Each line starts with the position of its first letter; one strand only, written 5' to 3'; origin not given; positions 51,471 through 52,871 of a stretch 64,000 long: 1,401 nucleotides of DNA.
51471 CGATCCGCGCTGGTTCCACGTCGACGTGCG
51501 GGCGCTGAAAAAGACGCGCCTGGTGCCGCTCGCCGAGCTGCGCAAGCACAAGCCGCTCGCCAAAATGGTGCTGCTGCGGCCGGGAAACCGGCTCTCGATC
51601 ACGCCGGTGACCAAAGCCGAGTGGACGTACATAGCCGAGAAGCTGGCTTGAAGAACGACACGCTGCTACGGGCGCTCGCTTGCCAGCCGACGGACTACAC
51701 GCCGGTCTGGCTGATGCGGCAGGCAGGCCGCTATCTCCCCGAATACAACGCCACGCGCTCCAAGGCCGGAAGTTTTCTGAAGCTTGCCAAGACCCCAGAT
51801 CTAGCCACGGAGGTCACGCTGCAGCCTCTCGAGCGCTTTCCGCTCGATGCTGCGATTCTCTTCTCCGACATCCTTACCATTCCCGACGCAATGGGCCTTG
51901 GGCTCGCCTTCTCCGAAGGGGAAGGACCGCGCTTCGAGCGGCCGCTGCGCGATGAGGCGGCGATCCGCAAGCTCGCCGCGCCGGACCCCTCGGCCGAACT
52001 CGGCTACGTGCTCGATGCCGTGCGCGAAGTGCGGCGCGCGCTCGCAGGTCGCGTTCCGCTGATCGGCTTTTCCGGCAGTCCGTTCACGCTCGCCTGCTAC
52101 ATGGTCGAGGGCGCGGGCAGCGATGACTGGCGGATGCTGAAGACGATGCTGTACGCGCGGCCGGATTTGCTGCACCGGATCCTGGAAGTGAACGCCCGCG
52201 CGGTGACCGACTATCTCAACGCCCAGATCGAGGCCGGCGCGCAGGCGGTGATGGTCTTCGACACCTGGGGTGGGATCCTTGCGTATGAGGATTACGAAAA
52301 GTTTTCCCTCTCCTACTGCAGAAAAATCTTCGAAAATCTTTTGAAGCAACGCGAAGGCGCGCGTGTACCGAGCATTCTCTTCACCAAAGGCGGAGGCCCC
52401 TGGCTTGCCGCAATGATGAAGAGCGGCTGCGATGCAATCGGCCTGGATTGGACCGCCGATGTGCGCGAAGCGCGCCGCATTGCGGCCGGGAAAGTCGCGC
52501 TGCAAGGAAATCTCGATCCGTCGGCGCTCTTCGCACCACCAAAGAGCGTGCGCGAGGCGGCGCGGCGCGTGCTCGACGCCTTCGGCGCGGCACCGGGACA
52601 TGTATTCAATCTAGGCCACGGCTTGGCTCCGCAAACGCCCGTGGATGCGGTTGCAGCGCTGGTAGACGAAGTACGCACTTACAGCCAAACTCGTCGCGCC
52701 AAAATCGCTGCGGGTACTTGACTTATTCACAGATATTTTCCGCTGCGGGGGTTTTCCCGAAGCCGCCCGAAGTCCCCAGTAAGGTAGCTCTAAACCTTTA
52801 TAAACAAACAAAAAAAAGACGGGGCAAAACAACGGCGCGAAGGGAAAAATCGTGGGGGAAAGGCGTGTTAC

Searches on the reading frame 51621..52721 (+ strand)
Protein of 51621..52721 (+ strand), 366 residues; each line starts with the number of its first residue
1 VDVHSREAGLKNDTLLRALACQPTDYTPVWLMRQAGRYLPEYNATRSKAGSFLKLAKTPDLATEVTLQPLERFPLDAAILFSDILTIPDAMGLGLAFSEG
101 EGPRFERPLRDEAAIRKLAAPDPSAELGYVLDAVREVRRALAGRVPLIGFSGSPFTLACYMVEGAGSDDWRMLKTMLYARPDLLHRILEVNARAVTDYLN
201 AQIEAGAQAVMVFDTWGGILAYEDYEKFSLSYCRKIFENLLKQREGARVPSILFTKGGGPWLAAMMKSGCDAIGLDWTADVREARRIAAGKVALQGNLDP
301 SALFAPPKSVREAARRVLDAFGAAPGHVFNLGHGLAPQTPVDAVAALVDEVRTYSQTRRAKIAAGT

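Call 57: search_protein_families(library=pfam, proteins=[window:51621-52721:+], max_evalue=0.0001)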
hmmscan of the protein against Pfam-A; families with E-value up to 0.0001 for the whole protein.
window:51621-52721:+ (366 aa): 1 family
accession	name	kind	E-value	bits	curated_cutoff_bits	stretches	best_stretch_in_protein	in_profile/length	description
PF01208.23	URO-D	-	4.1e-133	444.1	23.9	1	11-354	2-346/346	Uroporphyrinogen decarboxylase (URO-D)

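Call 99: list_cluster_members(proteins=[window:51621-52721:+, window:54941-56650:+, window:61091-62242:+, window:46115-47188:-, window:43197-44981:-])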
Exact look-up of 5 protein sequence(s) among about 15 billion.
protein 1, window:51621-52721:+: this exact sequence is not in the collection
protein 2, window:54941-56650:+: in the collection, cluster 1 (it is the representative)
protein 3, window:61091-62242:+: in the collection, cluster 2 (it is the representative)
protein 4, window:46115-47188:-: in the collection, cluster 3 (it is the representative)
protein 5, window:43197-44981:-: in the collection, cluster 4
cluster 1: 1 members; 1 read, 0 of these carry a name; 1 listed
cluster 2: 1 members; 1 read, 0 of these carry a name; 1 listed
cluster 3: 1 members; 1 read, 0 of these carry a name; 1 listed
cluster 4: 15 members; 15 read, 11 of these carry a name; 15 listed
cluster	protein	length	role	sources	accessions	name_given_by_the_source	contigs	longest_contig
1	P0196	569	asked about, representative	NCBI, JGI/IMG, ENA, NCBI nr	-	-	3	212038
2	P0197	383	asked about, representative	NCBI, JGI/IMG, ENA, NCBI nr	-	-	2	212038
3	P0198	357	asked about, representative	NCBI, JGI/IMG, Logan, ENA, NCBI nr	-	-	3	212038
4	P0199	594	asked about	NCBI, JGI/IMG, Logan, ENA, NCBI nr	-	-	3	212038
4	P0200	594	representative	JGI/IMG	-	subfamily B ATP-binding cassette protein MsbA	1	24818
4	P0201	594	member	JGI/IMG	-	subfamily B ATP-binding cassette protein MsbA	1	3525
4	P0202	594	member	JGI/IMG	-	ATP-binding cassette, subfamily B, bacterial MsbA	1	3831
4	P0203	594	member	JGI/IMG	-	subfamily B ATP-binding cassette protein MsbA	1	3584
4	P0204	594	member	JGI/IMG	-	subfamily B ATP-binding cassette protein MsbA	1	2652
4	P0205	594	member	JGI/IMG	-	subfamily B ATP-binding cassette protein MsbA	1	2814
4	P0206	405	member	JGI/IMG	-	subfamily B ATP-binding cassette protein MsbA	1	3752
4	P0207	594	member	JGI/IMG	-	subfamily B ATP-binding cassette protein MsbA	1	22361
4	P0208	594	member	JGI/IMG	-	subfamily B ATP-binding cassette protein MsbA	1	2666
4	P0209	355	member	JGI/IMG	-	subfamily B ATP-binding cassette protein MsbA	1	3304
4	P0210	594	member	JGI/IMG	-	subfamily B ATP-binding cassette protein MsbA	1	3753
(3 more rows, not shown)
